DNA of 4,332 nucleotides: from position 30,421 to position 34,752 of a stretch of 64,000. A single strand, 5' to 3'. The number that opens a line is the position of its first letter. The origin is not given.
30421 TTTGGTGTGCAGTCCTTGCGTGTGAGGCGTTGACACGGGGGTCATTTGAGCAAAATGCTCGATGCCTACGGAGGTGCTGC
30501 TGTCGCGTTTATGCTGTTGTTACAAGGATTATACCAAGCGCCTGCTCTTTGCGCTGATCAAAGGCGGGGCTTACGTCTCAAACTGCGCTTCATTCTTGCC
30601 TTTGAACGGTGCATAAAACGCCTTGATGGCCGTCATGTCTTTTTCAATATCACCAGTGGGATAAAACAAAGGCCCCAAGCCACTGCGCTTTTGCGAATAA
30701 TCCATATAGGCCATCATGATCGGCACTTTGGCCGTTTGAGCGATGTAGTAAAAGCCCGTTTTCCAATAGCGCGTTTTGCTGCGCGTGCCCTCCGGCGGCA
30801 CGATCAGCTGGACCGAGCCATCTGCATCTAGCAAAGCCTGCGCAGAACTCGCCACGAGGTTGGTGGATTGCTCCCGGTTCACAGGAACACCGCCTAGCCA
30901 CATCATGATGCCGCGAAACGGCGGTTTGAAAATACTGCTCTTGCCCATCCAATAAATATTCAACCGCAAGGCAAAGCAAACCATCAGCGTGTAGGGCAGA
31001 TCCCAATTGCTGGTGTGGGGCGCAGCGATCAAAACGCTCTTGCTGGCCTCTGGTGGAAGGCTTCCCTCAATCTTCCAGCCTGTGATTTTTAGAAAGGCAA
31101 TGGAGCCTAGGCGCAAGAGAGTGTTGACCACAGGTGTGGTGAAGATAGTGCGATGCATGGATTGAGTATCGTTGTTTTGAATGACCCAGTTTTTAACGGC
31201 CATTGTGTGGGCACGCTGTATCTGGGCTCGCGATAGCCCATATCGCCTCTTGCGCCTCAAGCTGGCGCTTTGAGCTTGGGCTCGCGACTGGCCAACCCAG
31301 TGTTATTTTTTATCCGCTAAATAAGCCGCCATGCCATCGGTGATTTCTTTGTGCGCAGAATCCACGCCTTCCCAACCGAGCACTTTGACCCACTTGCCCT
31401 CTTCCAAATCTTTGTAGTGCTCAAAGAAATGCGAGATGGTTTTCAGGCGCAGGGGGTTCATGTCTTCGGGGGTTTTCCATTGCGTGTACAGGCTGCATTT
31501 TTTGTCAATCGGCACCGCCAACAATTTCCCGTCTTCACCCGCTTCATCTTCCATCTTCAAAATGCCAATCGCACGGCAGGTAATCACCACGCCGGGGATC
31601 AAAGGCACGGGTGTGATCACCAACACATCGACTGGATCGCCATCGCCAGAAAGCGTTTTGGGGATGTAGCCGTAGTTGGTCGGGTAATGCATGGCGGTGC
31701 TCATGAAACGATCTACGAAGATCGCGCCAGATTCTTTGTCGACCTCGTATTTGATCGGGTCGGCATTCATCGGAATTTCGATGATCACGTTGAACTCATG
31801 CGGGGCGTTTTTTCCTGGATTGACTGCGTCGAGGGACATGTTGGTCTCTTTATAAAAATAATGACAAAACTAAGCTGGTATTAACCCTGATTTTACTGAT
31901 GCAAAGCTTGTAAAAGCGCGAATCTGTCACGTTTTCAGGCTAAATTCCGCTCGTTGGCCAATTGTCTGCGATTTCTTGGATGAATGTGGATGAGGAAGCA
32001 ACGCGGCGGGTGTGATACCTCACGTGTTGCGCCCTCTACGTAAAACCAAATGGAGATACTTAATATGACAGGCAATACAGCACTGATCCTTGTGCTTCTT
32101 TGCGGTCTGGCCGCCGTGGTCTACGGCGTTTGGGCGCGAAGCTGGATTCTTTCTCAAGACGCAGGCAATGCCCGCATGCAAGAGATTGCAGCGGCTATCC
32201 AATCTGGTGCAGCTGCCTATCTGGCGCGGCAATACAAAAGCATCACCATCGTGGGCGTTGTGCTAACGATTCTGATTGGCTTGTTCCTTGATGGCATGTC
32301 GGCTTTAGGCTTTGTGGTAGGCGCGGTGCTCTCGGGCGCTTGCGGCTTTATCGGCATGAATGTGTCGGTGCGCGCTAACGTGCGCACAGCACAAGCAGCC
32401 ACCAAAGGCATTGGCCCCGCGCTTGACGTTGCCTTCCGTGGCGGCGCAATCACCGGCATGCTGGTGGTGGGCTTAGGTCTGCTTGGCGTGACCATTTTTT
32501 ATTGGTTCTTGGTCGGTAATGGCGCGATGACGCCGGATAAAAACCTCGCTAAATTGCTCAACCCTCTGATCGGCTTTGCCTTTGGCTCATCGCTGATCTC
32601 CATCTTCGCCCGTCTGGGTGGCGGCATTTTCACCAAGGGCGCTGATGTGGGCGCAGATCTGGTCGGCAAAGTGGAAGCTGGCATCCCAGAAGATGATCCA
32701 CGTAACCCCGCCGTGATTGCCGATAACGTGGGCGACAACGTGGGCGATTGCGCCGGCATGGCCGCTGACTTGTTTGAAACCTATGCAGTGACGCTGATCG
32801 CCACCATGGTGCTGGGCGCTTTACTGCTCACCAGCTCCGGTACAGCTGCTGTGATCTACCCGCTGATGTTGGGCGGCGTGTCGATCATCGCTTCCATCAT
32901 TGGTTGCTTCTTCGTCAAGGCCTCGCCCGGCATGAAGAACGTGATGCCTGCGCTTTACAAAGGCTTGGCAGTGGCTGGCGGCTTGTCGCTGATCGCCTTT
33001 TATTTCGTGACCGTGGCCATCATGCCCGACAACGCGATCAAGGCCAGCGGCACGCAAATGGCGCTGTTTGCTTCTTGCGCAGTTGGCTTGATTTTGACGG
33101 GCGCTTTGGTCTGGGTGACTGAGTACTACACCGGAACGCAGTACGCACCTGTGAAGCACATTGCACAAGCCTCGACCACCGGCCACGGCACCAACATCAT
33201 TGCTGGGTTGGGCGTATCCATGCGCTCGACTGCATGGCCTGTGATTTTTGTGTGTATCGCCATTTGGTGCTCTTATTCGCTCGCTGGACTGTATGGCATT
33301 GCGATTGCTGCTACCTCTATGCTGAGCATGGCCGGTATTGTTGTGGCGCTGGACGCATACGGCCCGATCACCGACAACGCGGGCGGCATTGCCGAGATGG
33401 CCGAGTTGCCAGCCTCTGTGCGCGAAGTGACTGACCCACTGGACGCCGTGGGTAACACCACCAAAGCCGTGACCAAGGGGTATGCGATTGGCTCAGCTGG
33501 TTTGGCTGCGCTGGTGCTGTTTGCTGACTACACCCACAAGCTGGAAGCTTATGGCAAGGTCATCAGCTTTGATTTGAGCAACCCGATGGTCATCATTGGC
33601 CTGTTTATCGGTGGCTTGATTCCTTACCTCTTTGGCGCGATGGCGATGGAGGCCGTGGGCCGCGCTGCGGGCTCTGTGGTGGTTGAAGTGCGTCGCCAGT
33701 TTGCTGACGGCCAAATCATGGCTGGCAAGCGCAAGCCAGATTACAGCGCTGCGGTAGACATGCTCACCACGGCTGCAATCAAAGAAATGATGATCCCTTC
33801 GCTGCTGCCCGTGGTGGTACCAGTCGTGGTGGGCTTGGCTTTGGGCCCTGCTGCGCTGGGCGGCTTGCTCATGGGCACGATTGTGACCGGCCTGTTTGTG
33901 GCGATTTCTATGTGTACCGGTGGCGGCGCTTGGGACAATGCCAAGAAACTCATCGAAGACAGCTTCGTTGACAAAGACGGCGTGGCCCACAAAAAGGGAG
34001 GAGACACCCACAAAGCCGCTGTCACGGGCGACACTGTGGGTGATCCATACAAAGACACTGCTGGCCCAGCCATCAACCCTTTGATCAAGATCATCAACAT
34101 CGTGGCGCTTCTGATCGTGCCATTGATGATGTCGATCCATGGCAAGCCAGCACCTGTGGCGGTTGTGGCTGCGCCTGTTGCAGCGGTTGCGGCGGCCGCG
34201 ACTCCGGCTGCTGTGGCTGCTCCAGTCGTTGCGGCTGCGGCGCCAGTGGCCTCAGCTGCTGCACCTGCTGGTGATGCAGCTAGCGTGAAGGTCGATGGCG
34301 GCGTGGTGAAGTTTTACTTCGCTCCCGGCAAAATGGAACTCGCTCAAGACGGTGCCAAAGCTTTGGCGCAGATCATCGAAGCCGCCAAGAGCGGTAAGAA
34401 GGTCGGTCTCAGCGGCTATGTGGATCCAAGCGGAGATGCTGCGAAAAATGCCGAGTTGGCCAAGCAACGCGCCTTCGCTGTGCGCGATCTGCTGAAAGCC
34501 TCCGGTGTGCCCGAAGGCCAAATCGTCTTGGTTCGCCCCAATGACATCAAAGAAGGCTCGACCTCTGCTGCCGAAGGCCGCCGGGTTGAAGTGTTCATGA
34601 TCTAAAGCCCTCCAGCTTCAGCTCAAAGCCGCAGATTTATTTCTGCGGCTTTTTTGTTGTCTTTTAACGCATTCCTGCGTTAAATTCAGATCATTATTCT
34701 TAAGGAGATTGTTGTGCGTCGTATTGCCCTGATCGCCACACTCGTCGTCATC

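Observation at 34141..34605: Membrane pyrophosphatase fused to a C-terminal OmpA-like peptidoglycan-binding domain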

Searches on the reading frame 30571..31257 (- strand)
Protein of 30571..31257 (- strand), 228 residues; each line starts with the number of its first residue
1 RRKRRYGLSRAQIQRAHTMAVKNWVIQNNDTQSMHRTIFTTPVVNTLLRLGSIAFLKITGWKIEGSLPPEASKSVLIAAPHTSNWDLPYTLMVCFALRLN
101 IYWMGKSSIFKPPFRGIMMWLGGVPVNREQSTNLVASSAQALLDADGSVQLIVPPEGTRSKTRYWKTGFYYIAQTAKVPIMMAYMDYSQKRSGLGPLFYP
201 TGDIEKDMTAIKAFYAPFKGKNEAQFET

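Call 24: search_protein_families(library=pfam, proteins=[window:30571-31257:-], max_evalue=0.01)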
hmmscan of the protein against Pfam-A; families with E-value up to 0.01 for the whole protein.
window:30571-31257:- (228 aa): 1 family
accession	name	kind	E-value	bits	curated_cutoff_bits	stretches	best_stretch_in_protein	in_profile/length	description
PF01553.26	Acyltransferase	-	6.2e-14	52.4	23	1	71-181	12-127/132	Acyltransferase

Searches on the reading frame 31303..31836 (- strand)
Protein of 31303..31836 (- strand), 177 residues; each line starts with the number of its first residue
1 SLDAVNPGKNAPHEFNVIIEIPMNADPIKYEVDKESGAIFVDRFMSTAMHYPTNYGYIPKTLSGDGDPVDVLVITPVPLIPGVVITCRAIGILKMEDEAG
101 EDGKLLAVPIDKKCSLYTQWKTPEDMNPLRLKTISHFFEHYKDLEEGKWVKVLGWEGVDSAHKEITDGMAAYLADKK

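Call 24: search_protein_families(library=pfam, proteins=[window:31303-31836:-], max_evalue=0.01)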
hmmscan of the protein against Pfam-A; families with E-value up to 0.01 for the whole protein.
window:31303-31836:- (177 aa): 1 family
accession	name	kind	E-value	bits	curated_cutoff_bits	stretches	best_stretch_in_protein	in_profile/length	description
PF00719.24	Pyrophosphatase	-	3.9e-56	189.6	23.5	1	17-172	1-152/153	Inorganic pyrophosphatase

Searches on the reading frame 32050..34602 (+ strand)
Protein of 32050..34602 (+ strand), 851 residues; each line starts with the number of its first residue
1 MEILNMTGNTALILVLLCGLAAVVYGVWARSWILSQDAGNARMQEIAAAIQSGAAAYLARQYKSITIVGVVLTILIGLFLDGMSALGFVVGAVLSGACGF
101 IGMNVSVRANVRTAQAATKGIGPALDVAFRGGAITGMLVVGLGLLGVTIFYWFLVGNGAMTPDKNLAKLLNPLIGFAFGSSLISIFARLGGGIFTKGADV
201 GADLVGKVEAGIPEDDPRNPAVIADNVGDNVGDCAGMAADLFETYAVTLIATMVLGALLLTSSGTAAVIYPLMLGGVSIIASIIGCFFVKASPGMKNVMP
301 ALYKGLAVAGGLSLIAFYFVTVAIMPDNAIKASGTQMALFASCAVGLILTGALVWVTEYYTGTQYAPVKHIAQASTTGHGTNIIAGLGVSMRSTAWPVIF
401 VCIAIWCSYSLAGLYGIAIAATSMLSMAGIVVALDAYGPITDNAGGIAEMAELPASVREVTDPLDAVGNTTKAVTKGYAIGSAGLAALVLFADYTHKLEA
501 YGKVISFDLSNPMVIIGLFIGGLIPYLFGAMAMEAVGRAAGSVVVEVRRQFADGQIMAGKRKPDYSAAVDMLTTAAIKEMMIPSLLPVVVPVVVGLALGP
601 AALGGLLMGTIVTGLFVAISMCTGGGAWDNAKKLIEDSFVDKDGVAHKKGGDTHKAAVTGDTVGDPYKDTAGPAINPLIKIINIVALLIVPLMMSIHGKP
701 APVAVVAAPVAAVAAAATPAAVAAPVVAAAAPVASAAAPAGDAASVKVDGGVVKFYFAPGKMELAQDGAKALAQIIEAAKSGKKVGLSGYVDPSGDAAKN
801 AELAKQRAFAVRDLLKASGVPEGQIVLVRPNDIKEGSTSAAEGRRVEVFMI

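Call 3: search_protein_families(library=pfam, proteins=[window:32050-34602:+], max_evalue=1)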
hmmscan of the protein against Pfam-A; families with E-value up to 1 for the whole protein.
window:32050-34602:+ (851 aa): 3 families
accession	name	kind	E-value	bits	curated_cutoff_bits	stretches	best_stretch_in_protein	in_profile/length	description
PF03030.21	H_PPase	-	4.7e-266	885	29.7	1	21-689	2-645/645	Inorganic H+ pyrophosphatase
PF00691.25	OmpA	-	6.8e-12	46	27.2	1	756-828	1-77/98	OmpA family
PF15179.11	Myc_target_1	-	0.77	10.1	31.1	0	330-356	16-41/193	Myc target protein 1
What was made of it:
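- On Membrane-bound pyrophosphatase (Pfam PF03030 H_PPase): 885 bits against a cutoff of 29.7, profile positions 2-645 of 645 (call 3).
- On MotB/PomB stator subunit: The membrane part is a 16-helix M-PPase (call 3).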

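Call 4: search_protein_families(library=ncbifam, proteins=[window:32050-34602:+], max_evalue=1)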
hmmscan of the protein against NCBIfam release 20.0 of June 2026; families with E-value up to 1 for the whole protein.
window:32050-34602:+ (851 aa): 30 families (the best 25 are shown)
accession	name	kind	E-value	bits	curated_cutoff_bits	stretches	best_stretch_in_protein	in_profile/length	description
NF001951.0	PRK00733.1-2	equivalog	0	1169.2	859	1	10-694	4-689/691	sodium-translocating pyrophosphatase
NF001959.0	PRK00733.3-4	equivalog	2.1e-262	872.4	975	1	13-695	6-670/674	sodium-translocating pyrophosphatase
TIGR01104.1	V_PPase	equivalog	1.8e-261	869.7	651.9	1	13-695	5-692/697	V-type H(+)-translocating pyrophosphatase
NF001960.0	PRK00733.3-5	equivalog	8.3e-257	853.8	546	1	11-696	4-670/673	sodium-translocating pyrophosphatase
NF001955.0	PRK00733.2-4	equivalog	2.1e-233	777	1059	1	11-697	5-704/736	sodium-translocating pyrophosphatase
NF001953.0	PRK00733.2-1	equivalog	3.2e-232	772.8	783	1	11-693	4-696/697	sodium-translocating pyrophosphatase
NF001954.0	PRK00733.2-2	equivalog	3.1e-217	723.6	894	1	11-697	3-721/723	sodium-translocating pyrophosphatase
NF001952.0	PRK00733.1-4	equivalog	1.2e-212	708.1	912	1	5-724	12-758/782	sodium-translocating pyrophosphatase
NF001961.0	PRK00733.3-6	equivalog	2.2e-209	697.1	926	1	14-693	7-670/671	sodium-translocating pyrophosphatase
NF001958.0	PRK00733.3-3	equivalog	1.3e-203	678.2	1055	1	11-698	3-678/680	sodium-translocating pyrophosphatase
NF001957.0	PRK00733.3-2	equivalog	3.8e-200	666.7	945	1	13-694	2-649/651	sodium-translocating pyrophosphatase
NF001956.0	PRK00733.3-1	equivalog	3.6e-176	587.9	1321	1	13-691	9-690/704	sodium-translocating pyrophosphatase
NF001950.0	PRK00733.1-1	equivalog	1.8e-71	241.4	826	1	4-713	48-787/807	sodium-translocating pyrophosphatase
NF053611.1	YiaD_Gzip_OmpA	equivalog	6.8e-08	32.5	175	1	745-848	97-204/206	YiaD family glycine zipper/OmpA-like lipoprotein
TIGR03789.1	pdsO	hypoth_equivalog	2.5e-07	30.7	152.2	1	757-825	143-213/243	sortase-associated OmpA-like protein PdsO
TIGR02802.1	Pal_lipo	equivalog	9e-06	25.7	125.35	1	755-848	2-102/104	peptidoglycan-associated lipoprotein Pal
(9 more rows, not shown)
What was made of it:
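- On Membrane-bound pyrophosphatase (Pfam PF03030 H_PPase): NF001951 scores 1169 bits against 859, and TIGR01104 scores 870 against 652 (call 4).
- On K+-independent H+-PPase subclass: The database name 'sodium-translocating' (call 4) is therefore probably a generic label.
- On Peptidoglycan-associated lipoprotein Pal: TIGR02802 scores 25.7-30 bits against a cutoff of 125 (call 4).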

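Call 12: search_solved_structures(query=window:32050-34602:+, max_evalue=0.001, show_alignments=2)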
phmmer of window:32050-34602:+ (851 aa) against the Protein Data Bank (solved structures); distinct sequences matched with E-value up to 0.001: 13.
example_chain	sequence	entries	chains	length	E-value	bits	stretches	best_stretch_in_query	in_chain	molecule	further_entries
8b37_A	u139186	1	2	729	7.6e-150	504.1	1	13-694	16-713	K(+)-insensitive pyrophosphate-energized proton pump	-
6afz_A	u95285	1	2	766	2.7e-145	489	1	83-698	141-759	Pyrophosphate-energized vacuolar membrane proton pump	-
6afy_A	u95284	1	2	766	3.7e-145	488.6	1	83-698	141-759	Pyrophosphate-energized vacuolar membrane proton pump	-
6aft_A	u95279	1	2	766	3.9e-145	488.5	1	83-698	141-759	Pyrophosphate-energized vacuolar membrane proton pump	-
4a01_A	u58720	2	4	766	4e-145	488.5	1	83-698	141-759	PROTON PYROPHOSPHATASE | Pyrophosphate-energized vacuolar membrane proton pump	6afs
5gpj_A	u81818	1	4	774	4e-145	488.5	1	83-698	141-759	Pyrophosphate-energized vacuolar membrane proton pump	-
6afw_A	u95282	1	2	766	6.2e-145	487.8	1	83-698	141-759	Pyrophosphate-energized vacuolar membrane proton pump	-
6afu_A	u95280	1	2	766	7.3e-145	487.6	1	83-698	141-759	Pyrophosphate-energized vacuolar membrane proton pump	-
6afx_A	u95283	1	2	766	1.1e-144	487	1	83-698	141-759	Pyrophosphate-energized vacuolar membrane proton pump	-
6afv_A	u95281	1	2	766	2e-144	486.2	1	83-698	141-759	Pyrophosphate-energized vacuolar membrane proton pump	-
4av3_A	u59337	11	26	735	1e-133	450.7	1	17-697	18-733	K(+)-STIMULATED PYROPHOSPHATE-ENERGIZED SODIUM PUMP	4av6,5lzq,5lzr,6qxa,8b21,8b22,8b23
7bba_A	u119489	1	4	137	0.0005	21.8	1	757-850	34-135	Putative type VI secretion protein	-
5m38_A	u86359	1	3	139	0.00055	21.7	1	757-850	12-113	OmpA family protein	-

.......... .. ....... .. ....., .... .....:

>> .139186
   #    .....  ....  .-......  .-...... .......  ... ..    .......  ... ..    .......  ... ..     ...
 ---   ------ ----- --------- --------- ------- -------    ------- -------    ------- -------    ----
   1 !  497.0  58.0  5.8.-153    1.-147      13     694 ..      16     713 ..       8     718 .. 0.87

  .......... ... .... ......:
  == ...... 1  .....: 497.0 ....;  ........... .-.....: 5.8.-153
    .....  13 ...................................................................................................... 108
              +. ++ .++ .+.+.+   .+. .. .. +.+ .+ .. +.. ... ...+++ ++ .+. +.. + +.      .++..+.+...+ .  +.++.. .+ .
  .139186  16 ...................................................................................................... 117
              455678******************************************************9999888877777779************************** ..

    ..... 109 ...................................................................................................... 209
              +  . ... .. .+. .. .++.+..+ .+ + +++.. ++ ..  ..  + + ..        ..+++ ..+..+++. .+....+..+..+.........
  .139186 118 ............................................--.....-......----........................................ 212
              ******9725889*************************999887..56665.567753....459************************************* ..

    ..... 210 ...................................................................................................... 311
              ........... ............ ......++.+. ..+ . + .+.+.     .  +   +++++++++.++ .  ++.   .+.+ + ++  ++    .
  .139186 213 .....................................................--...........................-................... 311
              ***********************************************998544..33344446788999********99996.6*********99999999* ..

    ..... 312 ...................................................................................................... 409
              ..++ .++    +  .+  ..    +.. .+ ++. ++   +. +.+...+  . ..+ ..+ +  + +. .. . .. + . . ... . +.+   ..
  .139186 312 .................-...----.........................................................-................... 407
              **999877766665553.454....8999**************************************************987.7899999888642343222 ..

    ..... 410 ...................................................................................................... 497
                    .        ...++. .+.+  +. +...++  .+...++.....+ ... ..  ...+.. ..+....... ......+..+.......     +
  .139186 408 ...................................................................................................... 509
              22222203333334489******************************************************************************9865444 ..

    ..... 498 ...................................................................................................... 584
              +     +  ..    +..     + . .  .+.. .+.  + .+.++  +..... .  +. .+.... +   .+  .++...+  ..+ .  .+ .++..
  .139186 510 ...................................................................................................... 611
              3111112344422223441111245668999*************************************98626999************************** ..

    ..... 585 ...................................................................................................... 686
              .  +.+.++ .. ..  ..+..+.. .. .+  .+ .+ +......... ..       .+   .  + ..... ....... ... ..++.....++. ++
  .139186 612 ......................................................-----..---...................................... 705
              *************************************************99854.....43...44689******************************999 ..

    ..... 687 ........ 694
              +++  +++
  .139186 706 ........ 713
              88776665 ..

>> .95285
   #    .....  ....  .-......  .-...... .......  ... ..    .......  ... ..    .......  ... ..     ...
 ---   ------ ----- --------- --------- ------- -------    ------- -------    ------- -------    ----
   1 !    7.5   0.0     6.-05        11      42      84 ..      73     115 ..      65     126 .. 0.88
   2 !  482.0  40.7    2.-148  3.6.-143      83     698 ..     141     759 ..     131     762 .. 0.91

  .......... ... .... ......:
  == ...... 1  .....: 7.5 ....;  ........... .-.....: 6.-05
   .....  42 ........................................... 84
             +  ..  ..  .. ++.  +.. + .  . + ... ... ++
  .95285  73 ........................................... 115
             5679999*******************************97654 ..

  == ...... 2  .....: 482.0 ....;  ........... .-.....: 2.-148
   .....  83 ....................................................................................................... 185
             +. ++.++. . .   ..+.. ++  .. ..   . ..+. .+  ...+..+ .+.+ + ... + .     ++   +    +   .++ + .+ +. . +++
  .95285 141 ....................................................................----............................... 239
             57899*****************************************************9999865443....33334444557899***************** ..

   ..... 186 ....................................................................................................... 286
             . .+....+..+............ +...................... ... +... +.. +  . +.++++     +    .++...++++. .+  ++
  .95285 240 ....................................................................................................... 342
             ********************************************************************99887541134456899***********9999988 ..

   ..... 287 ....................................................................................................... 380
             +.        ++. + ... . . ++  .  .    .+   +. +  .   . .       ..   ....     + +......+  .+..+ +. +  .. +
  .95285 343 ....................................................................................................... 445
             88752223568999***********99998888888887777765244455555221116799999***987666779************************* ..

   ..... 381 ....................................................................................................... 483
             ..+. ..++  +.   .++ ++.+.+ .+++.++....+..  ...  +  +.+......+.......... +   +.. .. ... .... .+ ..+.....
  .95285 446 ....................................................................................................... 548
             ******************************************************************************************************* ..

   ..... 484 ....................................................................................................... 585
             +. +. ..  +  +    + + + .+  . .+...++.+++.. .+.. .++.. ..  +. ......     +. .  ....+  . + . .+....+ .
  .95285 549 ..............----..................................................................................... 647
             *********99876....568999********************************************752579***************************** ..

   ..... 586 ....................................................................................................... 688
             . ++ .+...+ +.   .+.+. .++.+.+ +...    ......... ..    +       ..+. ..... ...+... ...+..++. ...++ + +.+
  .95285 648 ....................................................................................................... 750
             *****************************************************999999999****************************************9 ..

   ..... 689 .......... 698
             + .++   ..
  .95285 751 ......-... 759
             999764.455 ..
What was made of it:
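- On Membrane-bound pyrophosphatase (Pfam PF03030 H_PPase): End-to-end alignment without large gaps to the 16-TMH structures 8b37, 4a01 and 4av3 (call 12).
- The query aligns end to end with the solved pumps (call 12).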
